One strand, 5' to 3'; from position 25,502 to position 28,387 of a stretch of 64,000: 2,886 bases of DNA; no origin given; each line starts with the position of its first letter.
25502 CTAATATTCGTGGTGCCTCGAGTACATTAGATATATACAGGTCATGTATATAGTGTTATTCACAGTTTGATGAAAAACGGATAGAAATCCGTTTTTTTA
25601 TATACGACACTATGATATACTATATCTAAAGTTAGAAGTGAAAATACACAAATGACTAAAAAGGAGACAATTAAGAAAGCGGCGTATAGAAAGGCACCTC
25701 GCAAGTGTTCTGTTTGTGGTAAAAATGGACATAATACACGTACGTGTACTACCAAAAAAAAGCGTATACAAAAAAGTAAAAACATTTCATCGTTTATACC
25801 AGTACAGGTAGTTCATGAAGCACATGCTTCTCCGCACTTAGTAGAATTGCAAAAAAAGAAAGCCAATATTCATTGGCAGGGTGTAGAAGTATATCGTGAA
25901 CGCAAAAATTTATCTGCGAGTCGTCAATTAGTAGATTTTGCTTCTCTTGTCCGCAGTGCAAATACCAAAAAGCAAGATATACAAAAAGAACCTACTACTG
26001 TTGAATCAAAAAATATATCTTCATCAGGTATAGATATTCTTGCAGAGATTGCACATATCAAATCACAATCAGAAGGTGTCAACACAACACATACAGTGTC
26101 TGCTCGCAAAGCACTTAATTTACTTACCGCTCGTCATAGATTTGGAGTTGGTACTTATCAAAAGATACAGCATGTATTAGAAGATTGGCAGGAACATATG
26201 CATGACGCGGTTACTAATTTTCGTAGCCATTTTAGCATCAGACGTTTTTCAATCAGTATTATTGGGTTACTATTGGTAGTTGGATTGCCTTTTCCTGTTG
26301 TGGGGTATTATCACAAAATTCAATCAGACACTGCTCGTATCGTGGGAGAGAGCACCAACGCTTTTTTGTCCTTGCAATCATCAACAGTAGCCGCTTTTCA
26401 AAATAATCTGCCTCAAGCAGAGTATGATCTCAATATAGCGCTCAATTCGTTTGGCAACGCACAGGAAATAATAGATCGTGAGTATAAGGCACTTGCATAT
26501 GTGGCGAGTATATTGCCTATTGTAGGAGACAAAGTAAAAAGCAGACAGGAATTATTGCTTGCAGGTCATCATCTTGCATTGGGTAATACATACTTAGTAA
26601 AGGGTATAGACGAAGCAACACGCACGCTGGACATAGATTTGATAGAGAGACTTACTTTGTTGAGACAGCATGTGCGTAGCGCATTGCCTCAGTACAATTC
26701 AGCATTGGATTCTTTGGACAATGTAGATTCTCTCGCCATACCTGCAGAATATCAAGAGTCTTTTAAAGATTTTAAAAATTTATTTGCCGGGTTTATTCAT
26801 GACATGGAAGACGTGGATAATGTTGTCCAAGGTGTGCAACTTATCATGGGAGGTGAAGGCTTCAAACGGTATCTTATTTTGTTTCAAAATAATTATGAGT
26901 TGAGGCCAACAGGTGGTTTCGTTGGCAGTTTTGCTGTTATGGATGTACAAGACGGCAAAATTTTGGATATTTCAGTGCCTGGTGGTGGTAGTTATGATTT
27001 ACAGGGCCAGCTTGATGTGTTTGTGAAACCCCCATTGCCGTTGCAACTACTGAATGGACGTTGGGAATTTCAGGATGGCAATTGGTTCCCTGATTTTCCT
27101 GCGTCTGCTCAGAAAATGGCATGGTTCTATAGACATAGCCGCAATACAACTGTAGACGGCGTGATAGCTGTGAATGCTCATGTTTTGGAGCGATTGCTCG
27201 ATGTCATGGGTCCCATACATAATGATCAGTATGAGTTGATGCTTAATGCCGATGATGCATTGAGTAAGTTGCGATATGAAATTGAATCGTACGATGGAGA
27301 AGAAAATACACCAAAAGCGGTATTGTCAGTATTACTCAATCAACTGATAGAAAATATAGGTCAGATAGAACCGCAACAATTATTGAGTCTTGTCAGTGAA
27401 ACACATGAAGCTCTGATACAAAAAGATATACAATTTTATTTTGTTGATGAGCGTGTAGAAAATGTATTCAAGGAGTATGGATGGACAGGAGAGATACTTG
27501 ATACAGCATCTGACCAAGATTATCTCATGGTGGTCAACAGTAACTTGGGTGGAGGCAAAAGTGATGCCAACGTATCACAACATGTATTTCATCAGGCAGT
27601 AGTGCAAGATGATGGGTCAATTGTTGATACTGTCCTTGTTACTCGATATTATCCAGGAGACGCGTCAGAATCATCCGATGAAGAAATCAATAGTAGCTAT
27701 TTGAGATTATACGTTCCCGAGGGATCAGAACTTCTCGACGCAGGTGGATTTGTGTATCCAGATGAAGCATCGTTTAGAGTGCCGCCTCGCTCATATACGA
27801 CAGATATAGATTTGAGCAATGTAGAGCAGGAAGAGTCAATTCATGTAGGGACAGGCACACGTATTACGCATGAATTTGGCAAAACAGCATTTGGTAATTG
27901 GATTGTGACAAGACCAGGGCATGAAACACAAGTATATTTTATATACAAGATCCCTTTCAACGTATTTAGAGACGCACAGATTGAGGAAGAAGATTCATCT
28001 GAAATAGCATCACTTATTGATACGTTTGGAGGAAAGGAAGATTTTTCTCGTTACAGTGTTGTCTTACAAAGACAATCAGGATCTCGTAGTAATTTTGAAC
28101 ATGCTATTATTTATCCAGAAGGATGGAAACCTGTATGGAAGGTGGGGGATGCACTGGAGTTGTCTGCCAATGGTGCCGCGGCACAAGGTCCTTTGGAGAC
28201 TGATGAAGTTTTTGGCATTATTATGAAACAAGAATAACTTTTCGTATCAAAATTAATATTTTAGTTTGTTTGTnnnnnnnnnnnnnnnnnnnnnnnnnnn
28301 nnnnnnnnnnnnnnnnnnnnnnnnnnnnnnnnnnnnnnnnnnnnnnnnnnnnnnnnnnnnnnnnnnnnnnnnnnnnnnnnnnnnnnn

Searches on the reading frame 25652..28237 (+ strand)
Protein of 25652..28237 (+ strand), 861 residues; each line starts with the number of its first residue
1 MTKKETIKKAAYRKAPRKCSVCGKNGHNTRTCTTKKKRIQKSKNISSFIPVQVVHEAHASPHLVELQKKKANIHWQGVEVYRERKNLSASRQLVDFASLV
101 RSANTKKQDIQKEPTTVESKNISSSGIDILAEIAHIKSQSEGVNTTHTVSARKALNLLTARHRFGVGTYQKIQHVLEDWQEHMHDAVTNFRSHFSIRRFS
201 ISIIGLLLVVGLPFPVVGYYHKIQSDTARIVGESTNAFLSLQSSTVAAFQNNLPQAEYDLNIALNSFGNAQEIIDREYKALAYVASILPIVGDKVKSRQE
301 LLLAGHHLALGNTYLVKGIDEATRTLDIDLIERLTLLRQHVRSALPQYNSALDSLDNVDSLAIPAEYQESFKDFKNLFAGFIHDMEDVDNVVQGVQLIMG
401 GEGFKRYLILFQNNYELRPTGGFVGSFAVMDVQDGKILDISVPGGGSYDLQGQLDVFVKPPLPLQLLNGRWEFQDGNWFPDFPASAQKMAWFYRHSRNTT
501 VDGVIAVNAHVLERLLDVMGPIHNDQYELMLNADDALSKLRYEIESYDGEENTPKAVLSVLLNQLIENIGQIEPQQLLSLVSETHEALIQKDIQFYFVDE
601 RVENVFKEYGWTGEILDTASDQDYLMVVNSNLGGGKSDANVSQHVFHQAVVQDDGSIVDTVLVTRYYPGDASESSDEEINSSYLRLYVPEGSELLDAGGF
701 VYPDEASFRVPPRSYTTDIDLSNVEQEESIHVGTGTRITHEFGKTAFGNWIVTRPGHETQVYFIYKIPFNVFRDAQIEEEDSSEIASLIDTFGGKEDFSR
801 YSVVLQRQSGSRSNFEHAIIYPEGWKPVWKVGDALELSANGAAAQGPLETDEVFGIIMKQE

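Call 6: search_protein_families(library=pfam, proteins=[window:25652-28237:+], max_evalue=0.01)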
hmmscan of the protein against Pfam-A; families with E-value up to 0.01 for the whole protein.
window:25652-28237:+ (861 aa): 1 family
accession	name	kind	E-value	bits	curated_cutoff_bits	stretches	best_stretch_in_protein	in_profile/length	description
PF13196.11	DUF4012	-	3.6e-26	92.8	28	1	403-541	2-140/144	Protein of unknown function (DUF4012)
